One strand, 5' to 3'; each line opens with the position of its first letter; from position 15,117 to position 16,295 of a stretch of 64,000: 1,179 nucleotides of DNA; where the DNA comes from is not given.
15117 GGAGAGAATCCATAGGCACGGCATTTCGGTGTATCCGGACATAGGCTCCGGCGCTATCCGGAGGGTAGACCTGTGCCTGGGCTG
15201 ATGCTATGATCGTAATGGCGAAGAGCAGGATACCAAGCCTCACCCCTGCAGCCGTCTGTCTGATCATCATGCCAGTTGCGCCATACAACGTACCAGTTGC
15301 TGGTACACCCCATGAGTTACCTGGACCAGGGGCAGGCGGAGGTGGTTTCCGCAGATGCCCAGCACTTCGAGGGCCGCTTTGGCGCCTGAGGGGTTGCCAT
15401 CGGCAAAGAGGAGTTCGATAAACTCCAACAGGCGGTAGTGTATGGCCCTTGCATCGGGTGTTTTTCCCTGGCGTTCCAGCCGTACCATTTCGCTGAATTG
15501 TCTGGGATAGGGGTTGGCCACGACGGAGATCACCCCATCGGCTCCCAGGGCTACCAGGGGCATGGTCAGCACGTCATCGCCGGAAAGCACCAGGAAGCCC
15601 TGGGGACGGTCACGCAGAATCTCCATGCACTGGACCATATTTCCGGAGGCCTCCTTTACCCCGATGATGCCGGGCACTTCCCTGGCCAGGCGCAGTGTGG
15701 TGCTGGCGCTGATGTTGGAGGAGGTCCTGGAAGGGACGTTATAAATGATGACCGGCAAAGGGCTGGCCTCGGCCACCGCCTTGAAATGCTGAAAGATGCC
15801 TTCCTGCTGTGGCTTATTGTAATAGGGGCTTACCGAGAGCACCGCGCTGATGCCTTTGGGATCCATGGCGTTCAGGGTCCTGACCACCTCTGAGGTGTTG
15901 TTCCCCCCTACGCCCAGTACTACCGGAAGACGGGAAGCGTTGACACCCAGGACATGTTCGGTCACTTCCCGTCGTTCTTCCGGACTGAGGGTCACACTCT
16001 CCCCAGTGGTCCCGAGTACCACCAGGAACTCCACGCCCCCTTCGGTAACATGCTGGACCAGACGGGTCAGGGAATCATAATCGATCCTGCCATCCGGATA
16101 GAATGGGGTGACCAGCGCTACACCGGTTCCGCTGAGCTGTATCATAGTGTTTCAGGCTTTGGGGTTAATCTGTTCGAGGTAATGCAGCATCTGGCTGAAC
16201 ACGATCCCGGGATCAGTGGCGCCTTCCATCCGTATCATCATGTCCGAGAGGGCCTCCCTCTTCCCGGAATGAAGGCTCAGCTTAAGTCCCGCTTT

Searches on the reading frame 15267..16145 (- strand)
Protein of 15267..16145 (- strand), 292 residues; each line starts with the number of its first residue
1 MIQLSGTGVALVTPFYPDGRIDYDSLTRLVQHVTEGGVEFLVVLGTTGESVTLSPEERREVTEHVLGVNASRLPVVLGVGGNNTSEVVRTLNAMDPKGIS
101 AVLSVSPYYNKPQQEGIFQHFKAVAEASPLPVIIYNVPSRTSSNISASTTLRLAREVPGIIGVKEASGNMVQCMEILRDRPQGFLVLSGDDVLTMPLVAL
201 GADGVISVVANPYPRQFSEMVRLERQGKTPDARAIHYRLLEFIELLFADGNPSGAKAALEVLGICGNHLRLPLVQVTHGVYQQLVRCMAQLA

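Call 7: search_protein_families(library=pfam, proteins=[window:15267-16145:-], max_evalue=0.001)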
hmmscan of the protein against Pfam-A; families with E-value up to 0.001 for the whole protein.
window:15267-16145:- (292 aa): 1 family
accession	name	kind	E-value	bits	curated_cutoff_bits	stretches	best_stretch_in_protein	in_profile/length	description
PF00701.28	DHDPS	-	4.1e-80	269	22.1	1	4-289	2-287/289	Dihydrodipicolinate synthetase family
